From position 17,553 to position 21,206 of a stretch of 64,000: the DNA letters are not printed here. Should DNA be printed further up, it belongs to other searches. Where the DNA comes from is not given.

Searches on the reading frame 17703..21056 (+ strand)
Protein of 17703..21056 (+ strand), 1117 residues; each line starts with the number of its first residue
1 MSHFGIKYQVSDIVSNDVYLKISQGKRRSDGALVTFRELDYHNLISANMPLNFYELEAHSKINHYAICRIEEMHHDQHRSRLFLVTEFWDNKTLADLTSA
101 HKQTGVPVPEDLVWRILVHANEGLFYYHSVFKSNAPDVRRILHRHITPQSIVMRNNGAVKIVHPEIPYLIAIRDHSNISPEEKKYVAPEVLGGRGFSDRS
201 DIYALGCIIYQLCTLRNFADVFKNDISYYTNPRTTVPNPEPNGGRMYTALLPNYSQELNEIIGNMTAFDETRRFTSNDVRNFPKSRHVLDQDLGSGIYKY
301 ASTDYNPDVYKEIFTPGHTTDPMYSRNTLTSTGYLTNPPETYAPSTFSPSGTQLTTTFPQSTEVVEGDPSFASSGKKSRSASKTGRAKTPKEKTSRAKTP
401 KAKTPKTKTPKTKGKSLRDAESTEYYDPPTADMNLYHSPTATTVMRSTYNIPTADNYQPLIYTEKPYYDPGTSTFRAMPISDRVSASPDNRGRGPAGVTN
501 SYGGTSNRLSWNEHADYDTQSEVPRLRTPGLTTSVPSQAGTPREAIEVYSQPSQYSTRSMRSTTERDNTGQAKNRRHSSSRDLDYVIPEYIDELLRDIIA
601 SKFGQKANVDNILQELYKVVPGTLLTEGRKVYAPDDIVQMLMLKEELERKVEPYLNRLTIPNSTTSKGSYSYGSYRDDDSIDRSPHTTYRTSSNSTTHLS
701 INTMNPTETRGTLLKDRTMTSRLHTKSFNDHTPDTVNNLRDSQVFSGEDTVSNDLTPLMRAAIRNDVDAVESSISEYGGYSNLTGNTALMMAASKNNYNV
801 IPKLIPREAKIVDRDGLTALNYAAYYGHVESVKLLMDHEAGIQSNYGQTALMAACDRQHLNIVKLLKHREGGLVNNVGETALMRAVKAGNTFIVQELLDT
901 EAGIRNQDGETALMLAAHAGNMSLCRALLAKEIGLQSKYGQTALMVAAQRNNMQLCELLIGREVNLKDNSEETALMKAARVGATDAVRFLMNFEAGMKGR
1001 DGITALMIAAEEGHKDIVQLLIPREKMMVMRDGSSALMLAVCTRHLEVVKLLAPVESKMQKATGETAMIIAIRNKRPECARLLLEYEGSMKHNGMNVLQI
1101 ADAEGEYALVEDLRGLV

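Call 65: search_protein_families(library=pfam, max_evalue=0.001, proteins=[window:17703-21056:+])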
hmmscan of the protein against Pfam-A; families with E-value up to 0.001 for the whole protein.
window:17703-21056:+ (1117 aa): 8 families
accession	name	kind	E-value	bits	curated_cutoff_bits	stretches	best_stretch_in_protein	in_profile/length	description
PF12796.13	Ank_2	-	3.7e-68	226.6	27.3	6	975-1053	1-80/90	Ankyrin repeats (3 copies)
PF00023.36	Ank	-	1.7e-51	169.7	21.1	2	939-969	1-33/33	Ankyrin repeat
PF13606.12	Ank_3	-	8.1e-39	127.1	22.3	0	1001-1023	1-23/30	Ankyrin repeat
PF13857.12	Ank_5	-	7e-35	119.1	27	2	780-823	11-56/56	Ankyrin repeats (many copies)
PF13637.12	Ank_4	-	9.4e-33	112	22.7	2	822-866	3-49/50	Ankyrin repeats (many copies)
PF00069.31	Pkinase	-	2e-19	70.4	31.7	1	23-280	16-258/263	Protein kinase domain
PF24521.3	Ank_KRIT1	-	2.7e-08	34.1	80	0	969-1078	16-132/149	KRIT1 ankyrin-repeats domain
PF07714.23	PK_Tyr_Ser-Thr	-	5.5e-08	32.9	23.1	1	54-249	50-236/258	Protein tyrosine and serine/threonine kinase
